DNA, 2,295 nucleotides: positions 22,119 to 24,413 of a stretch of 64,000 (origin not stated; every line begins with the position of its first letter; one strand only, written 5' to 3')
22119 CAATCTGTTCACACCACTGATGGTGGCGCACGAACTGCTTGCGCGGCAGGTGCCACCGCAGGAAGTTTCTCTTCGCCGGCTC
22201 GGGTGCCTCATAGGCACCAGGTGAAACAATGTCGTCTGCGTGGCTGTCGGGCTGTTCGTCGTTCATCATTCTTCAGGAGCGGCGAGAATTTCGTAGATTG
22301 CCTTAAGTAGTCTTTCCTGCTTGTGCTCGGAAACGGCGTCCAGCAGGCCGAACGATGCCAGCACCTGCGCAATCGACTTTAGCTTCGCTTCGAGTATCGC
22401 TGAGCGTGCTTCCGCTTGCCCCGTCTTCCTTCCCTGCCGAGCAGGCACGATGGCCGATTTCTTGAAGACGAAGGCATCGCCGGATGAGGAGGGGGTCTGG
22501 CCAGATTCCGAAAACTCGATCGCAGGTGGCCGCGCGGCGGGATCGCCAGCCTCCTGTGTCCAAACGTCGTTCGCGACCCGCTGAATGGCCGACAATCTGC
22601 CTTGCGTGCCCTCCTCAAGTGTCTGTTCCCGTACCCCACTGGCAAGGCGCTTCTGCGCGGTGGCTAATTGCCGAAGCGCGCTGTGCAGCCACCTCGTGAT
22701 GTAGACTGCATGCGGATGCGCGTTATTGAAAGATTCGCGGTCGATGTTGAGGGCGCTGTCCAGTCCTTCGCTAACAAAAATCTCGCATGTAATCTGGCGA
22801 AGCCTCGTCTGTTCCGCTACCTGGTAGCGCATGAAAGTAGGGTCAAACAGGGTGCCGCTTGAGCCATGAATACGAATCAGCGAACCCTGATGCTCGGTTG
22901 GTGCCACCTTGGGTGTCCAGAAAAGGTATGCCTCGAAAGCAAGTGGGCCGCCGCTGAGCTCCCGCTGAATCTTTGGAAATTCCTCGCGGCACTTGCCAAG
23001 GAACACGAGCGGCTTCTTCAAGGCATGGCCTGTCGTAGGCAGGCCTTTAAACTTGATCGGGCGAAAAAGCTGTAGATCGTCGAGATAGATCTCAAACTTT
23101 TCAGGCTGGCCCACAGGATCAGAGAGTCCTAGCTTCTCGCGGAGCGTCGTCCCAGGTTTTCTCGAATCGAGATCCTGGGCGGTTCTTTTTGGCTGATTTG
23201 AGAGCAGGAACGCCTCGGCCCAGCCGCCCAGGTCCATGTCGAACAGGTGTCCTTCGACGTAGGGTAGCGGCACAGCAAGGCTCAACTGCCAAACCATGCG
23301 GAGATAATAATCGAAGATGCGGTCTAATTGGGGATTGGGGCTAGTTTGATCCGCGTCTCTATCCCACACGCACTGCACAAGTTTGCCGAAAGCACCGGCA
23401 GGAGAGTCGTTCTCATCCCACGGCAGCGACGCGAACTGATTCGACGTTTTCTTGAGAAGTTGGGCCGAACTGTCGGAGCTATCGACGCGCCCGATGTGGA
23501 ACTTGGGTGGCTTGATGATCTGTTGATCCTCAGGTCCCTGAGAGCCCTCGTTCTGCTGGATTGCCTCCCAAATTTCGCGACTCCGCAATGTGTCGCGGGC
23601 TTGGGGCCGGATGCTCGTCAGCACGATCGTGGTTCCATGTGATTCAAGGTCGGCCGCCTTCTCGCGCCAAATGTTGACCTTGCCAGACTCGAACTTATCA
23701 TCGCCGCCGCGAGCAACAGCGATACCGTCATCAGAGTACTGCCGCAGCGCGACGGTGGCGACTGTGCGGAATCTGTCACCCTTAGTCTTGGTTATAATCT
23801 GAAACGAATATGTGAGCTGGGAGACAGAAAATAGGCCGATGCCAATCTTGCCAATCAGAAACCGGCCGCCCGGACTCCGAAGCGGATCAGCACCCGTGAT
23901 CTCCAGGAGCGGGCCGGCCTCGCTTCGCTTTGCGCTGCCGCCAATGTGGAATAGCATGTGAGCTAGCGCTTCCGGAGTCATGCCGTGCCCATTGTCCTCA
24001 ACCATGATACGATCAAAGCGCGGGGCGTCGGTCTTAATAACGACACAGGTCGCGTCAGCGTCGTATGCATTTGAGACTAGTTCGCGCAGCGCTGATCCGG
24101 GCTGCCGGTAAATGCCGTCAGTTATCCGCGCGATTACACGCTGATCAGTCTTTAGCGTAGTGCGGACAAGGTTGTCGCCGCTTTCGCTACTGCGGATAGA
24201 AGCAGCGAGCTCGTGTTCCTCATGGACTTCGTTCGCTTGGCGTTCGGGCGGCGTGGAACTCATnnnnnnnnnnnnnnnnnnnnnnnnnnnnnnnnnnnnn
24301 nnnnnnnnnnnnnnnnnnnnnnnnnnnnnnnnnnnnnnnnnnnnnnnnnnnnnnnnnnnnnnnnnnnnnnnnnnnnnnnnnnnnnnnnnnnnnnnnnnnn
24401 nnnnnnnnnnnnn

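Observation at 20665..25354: An operon of m5C methyltransferase, GHKL ATPase and a 386-aa orphan, with a convergent Vsr, may be an uncharacterised ATP-dependent restriction or defence module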

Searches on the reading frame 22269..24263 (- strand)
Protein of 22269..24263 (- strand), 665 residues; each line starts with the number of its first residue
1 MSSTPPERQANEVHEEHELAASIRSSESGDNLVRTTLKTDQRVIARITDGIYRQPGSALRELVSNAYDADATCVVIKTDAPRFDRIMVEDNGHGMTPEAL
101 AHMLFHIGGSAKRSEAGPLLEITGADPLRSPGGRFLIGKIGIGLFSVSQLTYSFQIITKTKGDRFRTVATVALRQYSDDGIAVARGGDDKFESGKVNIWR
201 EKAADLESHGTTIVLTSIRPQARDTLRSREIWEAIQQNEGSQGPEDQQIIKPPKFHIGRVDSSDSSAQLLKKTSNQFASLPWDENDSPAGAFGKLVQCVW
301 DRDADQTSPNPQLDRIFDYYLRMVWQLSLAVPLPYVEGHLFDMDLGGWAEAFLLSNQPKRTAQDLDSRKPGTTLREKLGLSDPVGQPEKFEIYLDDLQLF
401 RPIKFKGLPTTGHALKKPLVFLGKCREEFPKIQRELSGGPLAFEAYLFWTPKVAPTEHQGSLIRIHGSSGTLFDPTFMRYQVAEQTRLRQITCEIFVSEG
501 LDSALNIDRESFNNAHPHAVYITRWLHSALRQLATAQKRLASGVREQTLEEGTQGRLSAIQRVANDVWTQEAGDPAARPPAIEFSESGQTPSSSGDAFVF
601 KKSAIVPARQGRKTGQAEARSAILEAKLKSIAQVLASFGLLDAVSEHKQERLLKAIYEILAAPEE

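Call 3: search_protein_families(library=pfam, proteins=[window:22269-24263:-], max_evalue=0.1)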
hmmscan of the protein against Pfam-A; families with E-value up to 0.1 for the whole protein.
window:22269-24263:- (665 aa): 2 families
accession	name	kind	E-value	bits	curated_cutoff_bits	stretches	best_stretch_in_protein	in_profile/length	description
PF13589.12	HATPase_c_3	-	2.2e-14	54.1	25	1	56-175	4-107/137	Histidine kinase-, DNA gyrase B-, and HSP90-like ATPase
PF02518.31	HATPase_c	-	3e-05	24.8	26.4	1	56-106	7-56/111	Histidine kinase-, DNA gyrase B-, and HSP90-like ATPase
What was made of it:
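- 22266..24263 (-): 665-aa GHKL ATPase (paraMORC-like, Hsp90-type N-domain); proposed ATP-driven clamp or motor, and possibly the catalytic subunit of the effector. PF13589 2e-14 on residues 56-175 only (call 3).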

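Call 4: search_protein_families(library=padloc, proteins=[window:22269-24263:-], max_evalue=0.1)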
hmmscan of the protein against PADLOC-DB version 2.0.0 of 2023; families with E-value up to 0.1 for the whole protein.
window:22269-24263:- (665 aa): 2 families
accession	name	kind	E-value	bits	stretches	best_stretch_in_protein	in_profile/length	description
PDLC03419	REase_II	-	5.6e-08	29.6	1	36-221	6-179/695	Type II restriction enzyme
PDLC03485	REase_II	-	3.7e-06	23.6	1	44-147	15-103/611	Type II restriction enzyme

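Call 5: search_protein_families(library=ncbifam, proteins=[window:22269-24263:-], max_evalue=0.1)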
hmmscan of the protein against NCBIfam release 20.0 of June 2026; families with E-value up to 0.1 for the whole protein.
window:22269-24263:- (665 aa): 14 families
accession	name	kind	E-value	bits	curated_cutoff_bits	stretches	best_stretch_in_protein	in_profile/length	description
NF050001.1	restrict_BbrUII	equivalog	9.2e-17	60.8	550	1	50-224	16-173/659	BbrUII/HgiDII family restriction enzyme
TIGR00585.2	mutl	equivalog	1.8e-10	40.3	180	1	42-104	7-70/555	DNA mismatch repair endonuclease MutL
NF000953.0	PRK00095.2-4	equivalog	1.1e-08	34.5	693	1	40-101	7-69/611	DNA mismatch repair endonuclease MutL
NF010683.0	PRK14083.1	equivalog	1.2e-07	30.5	455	1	47-172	19-138/604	HSP90 family protein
NF000949.0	PRK00095.1-2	equivalog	6.7e-07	28.7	750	1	41-102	12-74/634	DNA mismatch repair endonuclease MutL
NF047352.1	P_loop_sacsin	domain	9.2e-07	29.2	50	1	58-116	3-57/80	sacsin N-terminal ATP-binding-like domain-containing protein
NF000951.0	PRK00095.2-1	equivalog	2.9e-06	26.2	391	1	44-103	13-72/559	DNA mismatch repair endonuclease MutL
NF000950.0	PRK00095.1-3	equivalog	4.7e-06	25.3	756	1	52-104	21-73/641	DNA mismatch repair endonuclease MutL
NF000952.0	PRK00095.2-2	subfamily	1.2e-05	24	840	1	40-100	7-68/623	DNA mismatch repair endonuclease MutL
NF003555.1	PRK05218.1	equivalog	0.00028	19.5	371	1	58-162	27-141/614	molecular chaperone HtpG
NF000948.0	PRK00095.1-1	equivalog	0.0029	16.6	701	1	53-102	21-70/625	DNA mismatch repair endonuclease MutL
NF000954.0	PRK00095.2-5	equivalog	0.0043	15.5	937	1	54-101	26-73/588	DNA mismatch repair endonuclease MutL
TIGR02916.1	PEP_his_kin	equivalog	0.013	14.1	300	1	56-112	581-640/679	XrtA/PEP-CTERM system histidine kinase PrsK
NF033792.0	ActS_PrrB_HisK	equivalog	0.081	11.7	350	0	45-102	300-360/423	ActS/PrrB/RegB family redox-sensitive histidine kinase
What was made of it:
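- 23574..24236 (-): ATPase domain of the GHKL protein (about aa 10-230): N-box E61/N65, G1 D90-G94, G2 G138-S146. MutL equivalog models score 16-40 bits against cut-offs of 180-937 (call 5).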

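Call 21: search_solved_structures(query=window:22269-24263:-, max_evalue=1)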
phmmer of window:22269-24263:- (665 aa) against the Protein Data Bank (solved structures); distinct sequences matched with E-value up to 1: 25.
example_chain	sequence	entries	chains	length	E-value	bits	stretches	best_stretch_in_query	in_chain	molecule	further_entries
9n2k_A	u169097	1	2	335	0.0012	20.8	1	50-100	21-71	DNA mismatch repair protein MutL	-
4p7a_A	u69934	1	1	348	0.0054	18.7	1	38-100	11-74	DNA mismatch repair protein Mlh1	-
7aib_C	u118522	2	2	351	0.044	15.7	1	51-105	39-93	DNA mismatch repair protein MutL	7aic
5akb_C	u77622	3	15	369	0.048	15.6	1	51-105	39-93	DNA MISMATCH REPAIR PROTEIN MUTL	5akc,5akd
5ix1_A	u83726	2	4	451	0.07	15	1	53-112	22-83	MORC family CW-type zinc finger protein 3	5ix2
6o1e_A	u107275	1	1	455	0.074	14.9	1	53-113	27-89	MORC family CW-type zinc finger protein 3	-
2ior_A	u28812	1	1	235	0.083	14.8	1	67-164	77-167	Chaperone protein htpG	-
1b63_A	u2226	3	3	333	0.086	14.7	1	51-105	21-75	MUTL | DNA mismatch repair protein mutL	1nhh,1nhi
1nhj_A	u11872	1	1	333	0.089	14.7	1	51-105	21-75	DNA mismatch repair protein mutL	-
1bkn_A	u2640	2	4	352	0.092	14.6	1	51-105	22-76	MUTL | DNA mismatch repair protein MutL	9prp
1b62_A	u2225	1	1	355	0.094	14.6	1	51-105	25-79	PROTEIN (MUTL)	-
5x9y_C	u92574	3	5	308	0.13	14.2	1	51-112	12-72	DNA mismatch repair protein MutL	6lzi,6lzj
6lzk_A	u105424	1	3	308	0.13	14.2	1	51-112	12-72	DNA mismatch repair protein MutL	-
9s89_A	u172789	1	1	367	0.15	13.9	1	35-101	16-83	Mismatch repair endonuclease PMS2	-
6mfq_A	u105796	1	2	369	0.17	13.8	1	37-101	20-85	Mismatch repair endonuclease PMS2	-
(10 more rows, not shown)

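Call 26: find_homologous_proteins(query=window:22269-24263:-)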
Query window:22269-24263:- (665 aa): 2485 proteins with E <= 0.001 among 8000 candidates; the best 120 are listed.
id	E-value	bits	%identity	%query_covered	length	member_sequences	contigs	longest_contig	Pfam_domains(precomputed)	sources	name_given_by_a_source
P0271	0.0e+0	1504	100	100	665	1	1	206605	PF13589.13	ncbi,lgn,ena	-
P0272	0.0e+0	1149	77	100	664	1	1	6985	PF02518.32,PF13589.13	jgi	jgi:hypothetical protein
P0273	0.0e+0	1135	76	100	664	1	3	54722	PF13589.13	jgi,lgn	jgi:hypothetical protein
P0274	0.0e+0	1121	75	100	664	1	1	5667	PF13589.13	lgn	-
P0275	0.0e+0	1120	76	100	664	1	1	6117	PF02518.32,PF13589.13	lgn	-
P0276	0.0e+0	1113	76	100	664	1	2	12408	PF13589.13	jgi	jgi:hypothetical protein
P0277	0.0e+0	1072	72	100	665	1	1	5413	PF02518.32,PF13589.13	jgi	jgi:Histidine kinase-, DNA gyrase B-, and HSP90-like ATPase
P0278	0.0e+0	1068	73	99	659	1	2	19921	PF02518.32,PF13589.13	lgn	-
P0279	0.0e+0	1067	72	99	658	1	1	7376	PF02518.32,PF13589.13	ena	-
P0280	0.0e+0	1066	72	99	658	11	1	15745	PF02518.32,PF13589.13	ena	-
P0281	0.0e+0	1065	74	98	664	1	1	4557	PF02518.32,PF13589.13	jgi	jgi:Histidine kinase-, DNA gyrase B-, and HSP90-like ATPase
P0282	0.0e+0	1057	72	99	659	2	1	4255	PF02518.32,PF13589.13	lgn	-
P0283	0.0e+0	1056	72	98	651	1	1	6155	PF02518.32,PF13589.13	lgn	-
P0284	0.0e+0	1055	72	99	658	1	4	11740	PF02518.32,PF13589.13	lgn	-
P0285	0.0e+0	1052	71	99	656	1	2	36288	PF02518.32,PF13589.13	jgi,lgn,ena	jgi:hypothetical protein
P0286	0.0e+0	1051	72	100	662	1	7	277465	PF13589.13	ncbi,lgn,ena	-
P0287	0.0e+0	1051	71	100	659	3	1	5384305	PF02518.32,PF13589.13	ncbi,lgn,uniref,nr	ncbi:ATP-binding protein [Acidovorax sp. BLS4]|uniref:ATP-binding protein n=1 Tax=Acidovorax sp. BLS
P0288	0.0e+0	1051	72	99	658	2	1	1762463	PF02518.32,PF13589.13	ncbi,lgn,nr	ncbi:MAG: ATP-binding protein [Sulfuritalea sp.]|nr:ATP-binding protein [Sulfuritalea sp.]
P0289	0.0e+0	1050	71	99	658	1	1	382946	PF02518.32,PF13589.13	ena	-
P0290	0.0e+0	1050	72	99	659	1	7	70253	PF02518.32,PF13589.13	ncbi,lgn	-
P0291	0.0e+0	1048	72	99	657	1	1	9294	PF02518.32,PF13589.13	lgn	-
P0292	0.0e+0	1048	72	99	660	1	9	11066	PF02518.32,PF13589.13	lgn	-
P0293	0.0e+0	1048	72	99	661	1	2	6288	PF02518.32,PF13589.13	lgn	-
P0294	0.0e+0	1048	73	98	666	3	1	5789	PF02518.32,PF13589.13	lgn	-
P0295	0.0e+0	1047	72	99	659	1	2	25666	PF02518.32,PF13589.13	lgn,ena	-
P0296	0.0e+0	1045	71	99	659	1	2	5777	PF02518.32,PF13589.13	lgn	-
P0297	0.0e+0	1043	72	99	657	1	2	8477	PF02518.32,PF13589.13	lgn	-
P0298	0.0e+0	1043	71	99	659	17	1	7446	PF02518.32,PF13589.13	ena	-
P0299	0.0e+0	1042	71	99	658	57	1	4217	PF02518.32,PF13589.13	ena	-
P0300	0.0e+0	1042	72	99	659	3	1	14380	PF02518.32,PF13589.13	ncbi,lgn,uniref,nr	ncbi:ATP-binding protein [Burkholderia pseudomallei]|uniref:ATP-binding protein n=1 Tax=Burkholderia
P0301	0.0e+0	1042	71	99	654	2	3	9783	PF02518.32,PF13589.13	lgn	-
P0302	0.0e+0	1042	71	99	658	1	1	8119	PF02518.32,PF13589.13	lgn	-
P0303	0.0e+0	1040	72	99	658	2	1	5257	PF02518.32,PF13589.13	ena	-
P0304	0.0e+0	1040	71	99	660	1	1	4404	PF02518.32,PF13589.13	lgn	-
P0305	0.0e+0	1039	70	99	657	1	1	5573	PF02518.32,PF13589.13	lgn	-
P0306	0.0e+0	1038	72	99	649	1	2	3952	PF02518.32,PF13589.13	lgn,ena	-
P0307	0.0e+0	1038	72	99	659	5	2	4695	PF02518.32,PF13589.13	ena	-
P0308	0.0e+0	1037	71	99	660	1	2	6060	PF02518.32,PF13589.13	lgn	-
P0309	0.0e+0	1037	70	99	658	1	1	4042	PF02518.32,PF13589.13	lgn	-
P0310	0.0e+0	1035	70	99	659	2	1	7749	PF02518.32,PF13589.13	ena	-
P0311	0.0e+0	1035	70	99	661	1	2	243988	PF13589.13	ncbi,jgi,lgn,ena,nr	ncbi:MAG TPA: ATP-binding protein [bacterium]|jgi:hypothetical protein|nr:ATP-binding protein [bacte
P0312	0.0e+0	1034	71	99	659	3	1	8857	PF02518.32,PF13589.13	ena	-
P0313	0.0e+0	1034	70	99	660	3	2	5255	PF02518.32,PF13589.13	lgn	-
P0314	0.0e+0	1033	71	99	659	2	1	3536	PF02518.32,PF13589.13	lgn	-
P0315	0.0e+0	1033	70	99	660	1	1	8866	PF02518.32,PF13589.13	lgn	-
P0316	0.0e+0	1032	70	99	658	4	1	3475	PF02518.32,PF13589.13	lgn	-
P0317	0.0e+0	1031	70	99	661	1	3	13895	PF02518.32,PF13589.13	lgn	-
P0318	0.0e+0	1029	70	100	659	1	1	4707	PF02518.32,PF13589.13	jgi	jgi:hypothetical protein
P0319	0.0e+0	1029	70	99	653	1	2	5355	PF02518.32,PF13589.13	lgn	-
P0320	0.0e+0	1028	71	100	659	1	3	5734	PF02518.32,PF13589.13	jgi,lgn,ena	jgi:hypothetical protein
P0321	0.0e+0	1028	70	99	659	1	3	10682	PF02518.32,PF13589.13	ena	-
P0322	0.0e+0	1026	70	98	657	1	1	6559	PF02518.32,PF13589.13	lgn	-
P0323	0.0e+0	1025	70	100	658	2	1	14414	PF02518.32,PF13589.13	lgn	-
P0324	0.0e+0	1022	72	98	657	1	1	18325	PF02518.32,PF13589.13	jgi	jgi:hypothetical protein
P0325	0.0e+0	1019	70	98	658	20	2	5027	PF02518.32,PF13589.13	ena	-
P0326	0.0e+0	1019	71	98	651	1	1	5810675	PF02518.32,PF13589.13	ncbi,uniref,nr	ncbi:ATP-binding protein [Variovorax paradoxus]|uniref:ATP-binding protein n=1 Tax=Variovorax parado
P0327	0.0e+0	1019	70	98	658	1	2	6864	PF13589.13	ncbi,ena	-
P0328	0.0e+0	1018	71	99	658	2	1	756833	PF02518.32,PF13589.13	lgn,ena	-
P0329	0.0e+0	1018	70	99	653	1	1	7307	PF02518.32,PF13589.13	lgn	-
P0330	0.0e+0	1017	68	100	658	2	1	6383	PF02518.32,PF13589.13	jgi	-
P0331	0.0e+0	1016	70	99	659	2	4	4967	PF02518.32,PF13589.13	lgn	-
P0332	0.0e+0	1015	70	98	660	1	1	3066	PF02518.32,PF13589.13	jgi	jgi:hypothetical protein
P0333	0.0e+0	1014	69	100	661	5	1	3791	PF02518.32,PF13589.13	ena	-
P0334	0.0e+0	1013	69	100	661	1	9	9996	PF02518.32,PF13589.13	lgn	-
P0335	0.0e+0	1013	69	99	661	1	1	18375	PF02518.32,PF13589.13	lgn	-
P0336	0.0e+0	1013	70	99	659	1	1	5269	PF02518.32,PF13589.13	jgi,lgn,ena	-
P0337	0.0e+0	1012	69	100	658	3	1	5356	PF02518.32,PF13589.13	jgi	jgi:hypothetical protein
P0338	0.0e+0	1012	70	98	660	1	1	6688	PF02518.32,PF13589.13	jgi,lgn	jgi:hypothetical protein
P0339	0.0e+0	1012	70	99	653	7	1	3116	PF02518.32,PF13589.13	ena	-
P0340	0.0e+0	1012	69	100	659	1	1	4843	PF02518.32,PF13589.13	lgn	-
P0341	1.4e-298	1010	71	98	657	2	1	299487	PF02518.32,PF13589.13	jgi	jgi:Histidine kinase-, DNA gyrase B-, and HSP90-like ATPase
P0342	1.7e-298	1010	70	100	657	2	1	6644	PF02518.32,PF13589.13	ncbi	-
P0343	2.7e-298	1009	69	99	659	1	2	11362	PF02518.32,PF13589.13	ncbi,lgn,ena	-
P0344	2.9e-298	1009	69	100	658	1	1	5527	PF02518.32,PF13589.13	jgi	jgi:hypothetical protein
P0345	3.7e-298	1009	70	98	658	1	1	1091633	PF02518.32,PF13589.13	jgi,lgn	-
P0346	1.1e-297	1007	69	98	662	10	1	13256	PF02518.32,PF13589.13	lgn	-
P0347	1.3e-297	1007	70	100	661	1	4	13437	PF02518.32,PF13589.13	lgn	-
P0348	6.0e-297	1005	69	99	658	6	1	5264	PF02518.32,PF13589.13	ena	-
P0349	1.1e-296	1004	68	99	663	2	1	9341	PF02518.32,PF13589.13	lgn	-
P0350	5.6e-296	1002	69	99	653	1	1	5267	PF02518.32,PF13589.13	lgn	-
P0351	2.3e-295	1000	69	98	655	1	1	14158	PF02518.32,PF13589.13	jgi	jgi:hypothetical protein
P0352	5.8e-295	998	69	99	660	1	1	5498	PF02518.32,PF13589.13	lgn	-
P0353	7.2e-295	998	69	98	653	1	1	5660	PF02518.32,PF13589.13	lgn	-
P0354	1.5e-294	997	69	98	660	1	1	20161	PF02518.32,PF13589.13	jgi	jgi:hypothetical protein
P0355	2.1e-294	996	70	98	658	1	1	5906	PF02518.32,PF13589.13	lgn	-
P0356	3.6e-294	996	69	98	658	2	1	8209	PF02518.32,PF13589.13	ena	-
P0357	5.9e-294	995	69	98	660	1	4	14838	PF02518.32,PF13589.13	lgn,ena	-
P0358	8.0e-294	994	68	98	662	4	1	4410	PF02518.32,PF13589.13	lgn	-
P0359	1.3e-293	994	68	99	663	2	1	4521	PF02518.32,PF13589.13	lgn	-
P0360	3.0e-293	993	69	98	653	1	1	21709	PF02518.32,PF13589.13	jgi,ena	jgi:hypothetical protein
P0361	3.6e-293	992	69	99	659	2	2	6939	PF02518.32,PF13589.13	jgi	-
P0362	4.3e-293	992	69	98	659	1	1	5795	PF02518.32,PF13589.13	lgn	-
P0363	5.2e-293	992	68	98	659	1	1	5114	PF02518.32,PF13589.13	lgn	-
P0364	6.4e-293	991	68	98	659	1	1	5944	PF02518.32,PF13589.13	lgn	-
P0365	7.0e-293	991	67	100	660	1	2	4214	PF02518.32,PF13589.13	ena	-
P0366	1.3e-292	990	67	100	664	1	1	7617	PF02518.32,PF13589.13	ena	-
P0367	3.5e-292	989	67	100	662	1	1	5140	PF02518.32,PF13589.13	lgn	-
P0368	8.3e-292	988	68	99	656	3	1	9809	PF02518.32,PF13589.13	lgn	-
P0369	9.2e-292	988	67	99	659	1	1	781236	PF02518.32,PF13589.13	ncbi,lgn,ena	-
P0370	5.0e-291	985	68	98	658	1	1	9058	PF02518.32,PF13589.13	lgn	-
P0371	7.3e-291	985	67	99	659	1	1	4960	PF02518.32,PF13589.13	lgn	-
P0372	1.4e-290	984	68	98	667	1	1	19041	PF02518.32,PF13589.13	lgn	-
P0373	1.4e-290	984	68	98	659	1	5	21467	PF02518.32,PF13589.13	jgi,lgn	-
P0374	1.7e-290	983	68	99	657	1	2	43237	PF02518.32,PF13589.13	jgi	jgi:hypothetical protein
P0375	3.8e-290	982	67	98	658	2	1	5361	PF02518.32,PF13589.13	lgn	-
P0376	7.6e-290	981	68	98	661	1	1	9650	PF02518.32,PF13589.13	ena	-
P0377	8.6e-290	981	66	99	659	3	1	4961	PF02518.32,PF13589.13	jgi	-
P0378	1.2e-289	981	67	99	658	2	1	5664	PF02518.32,PF13589.13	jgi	jgi:hypothetical protein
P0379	1.4e-289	980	67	99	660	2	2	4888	PF02518.32,PF13589.13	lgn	-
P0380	1.4e-289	980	68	98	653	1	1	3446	PF02518.32,PF13589.13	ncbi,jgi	-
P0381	1.8e-289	980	68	97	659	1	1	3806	PF02518.32,PF13589.13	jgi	jgi:hypothetical protein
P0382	2.1e-289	980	67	98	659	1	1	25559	PF02518.32,PF13589.13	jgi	jgi:Histidine kinase-, DNA gyrase B-, and HSP90-like ATPase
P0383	5.8e-289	978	67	99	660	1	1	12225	PF13589.13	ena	-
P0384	6.1e-289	978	69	98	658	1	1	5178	PF02518.32,PF13589.13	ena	-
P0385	6.8e-289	978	68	98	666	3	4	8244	PF02518.32,PF13589.13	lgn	-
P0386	7.9e-289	978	68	99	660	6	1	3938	PF02518.32,PF13589.13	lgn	-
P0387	1.1e-288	978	68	98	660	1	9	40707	PF02518.32,PF13589.13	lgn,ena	-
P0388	1.2e-288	977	68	98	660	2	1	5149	PF02518.32,PF13589.13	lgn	-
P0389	4.5e-288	975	67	99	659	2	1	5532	PF02518.32,PF13589.13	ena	-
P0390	1.0e-287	974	68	98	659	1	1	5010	PF02518.32,PF13589.13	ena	-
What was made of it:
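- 22266..24263 (-): Sources name it only 'ATP-binding protein' (call 26).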

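Call 39: search_protein_families(library=pfam, alignment_id=A4, max_evalue=1)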
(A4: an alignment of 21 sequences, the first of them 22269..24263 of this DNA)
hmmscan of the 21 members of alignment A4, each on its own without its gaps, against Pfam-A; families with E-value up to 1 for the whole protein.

A. member 1, window:22269-24263:- (665 aa): 3 families
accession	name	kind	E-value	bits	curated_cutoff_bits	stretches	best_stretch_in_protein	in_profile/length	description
PF13589.12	HATPase_c_3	-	2.2e-14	54.1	25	1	56-175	4-107/137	Histidine kinase-, DNA gyrase B-, and HSP90-like ATPase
PF02518.31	HATPase_c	-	3e-05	24.8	26.4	1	56-106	7-56/111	Histidine kinase-, DNA gyrase B-, and HSP90-like ATPase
PF25794.1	SACS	-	0.14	12.3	32.8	0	52-83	15-45/247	Sacsin domain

B. families by the number of members that match (of 21 scanned): 9 families
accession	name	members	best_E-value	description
PF13589.12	HATPase_c_3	21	2.3e-17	Histidine kinase-, DNA gyrase B-, and HSP90-like ATPase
PF02518.31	HATPase_c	21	5.3e-08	Histidine kinase-, DNA gyrase B-, and HSP90-like ATPase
PF25794.1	SACS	18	0.00073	Sacsin domain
PF03337.18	Pox_F12L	3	0.01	Poxvirus F12L protein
PF08769.17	Spo0A_C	1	0.12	Sporulation initiation factor Spo0A C terminal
PF22597.2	DYN_lid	1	0.18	Dynein heavy chain, ATPase lid domain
PF21616.3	Topo-V_HhH_2_2nd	1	0.18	Topoisomerase V, second (HhH)2 tandem domain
PF13272.11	Holin_2-3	1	0.19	Putative 2/3 transmembrane domain holin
PF16772.10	TERF2_RBM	1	0.28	Telomeric repeat-binding factor 2 Rap1-binding motif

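Call 40: predict_structure(alignment_id=A2)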
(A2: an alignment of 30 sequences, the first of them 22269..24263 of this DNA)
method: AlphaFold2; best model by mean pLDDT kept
length: 665 residues; sequences in the alignment: 30
mean_pLDDT: 61.5   pTM: 0.40
mean pLDDT of the five models: 61.5, 60.7, 60.0, 54.0, 45.3
residues with pLDDT >= 90: 30; 70-90: 230; 50-70: 180; < 50: 225
segments of 3 or more residues with pLDDT < 50: 1-7, 177-180, 182-187, 234-282, 306-309, 317-338, 382-415, 431-438, 441-445, 447-495, 497-514, 545-556
pLDDT, mean of each block of 10 residues (from residue 1): 44 86 84 84 62 65 77 74 77 87 79 77 81 72 71 88 90 62 50 85 85 84 66 47 36 29 34 39 51 58 51 50 34 36 67 68 70 68 45 33 41 52 56 47 47 32 32 34 42 46 39 50 61 65 47 50 77 76 75 66 75 63 82 84 85 87 64
secondary structure, 60 per line:
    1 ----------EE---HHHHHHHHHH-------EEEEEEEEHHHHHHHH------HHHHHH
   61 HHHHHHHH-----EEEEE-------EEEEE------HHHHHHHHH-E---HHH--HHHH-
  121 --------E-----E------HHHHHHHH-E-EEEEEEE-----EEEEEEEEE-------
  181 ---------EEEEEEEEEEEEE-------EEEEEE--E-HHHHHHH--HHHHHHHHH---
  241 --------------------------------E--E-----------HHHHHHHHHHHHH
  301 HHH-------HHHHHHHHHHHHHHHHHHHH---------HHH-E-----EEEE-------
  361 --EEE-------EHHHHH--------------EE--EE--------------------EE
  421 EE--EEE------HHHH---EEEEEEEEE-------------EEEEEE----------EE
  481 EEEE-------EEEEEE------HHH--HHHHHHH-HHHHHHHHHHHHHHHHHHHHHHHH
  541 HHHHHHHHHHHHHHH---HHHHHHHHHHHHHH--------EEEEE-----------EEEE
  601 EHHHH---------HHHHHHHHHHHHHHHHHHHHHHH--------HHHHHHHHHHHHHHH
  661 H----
elements in order (helices of 4 or more, strands of 3 or more residues): H16-25 E33-40 H41-48 H55-68 E74-78 E86-90 H97-105 H116-119 H142-149 E153-159 E165-173 E190-202 E210-215 H220-226 H229-237 H288-303 H311-330 E350-353 E363-365 H374-378 E419-422 E425-427 H434-437 E441-449 E463-468 E479-484 E492-497 H509-515 H517-555 H559-572 E581-585 E597-601 H602-605 H615-637 H646-661
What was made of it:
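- On Type II restriction-modification system: The structure of the GHKL C-half could not be modelled reliably (call 40).
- The GHKL model is unreliable beyond residue 230 (pTM 0.40; call 40), so the catalytic role of the 441-540 core is a guess.
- Tried and rejected: The AF2 model of the GHKL protein was too poor beyond residue 230 (pLDDT 61, pTM 0.40; call 40).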
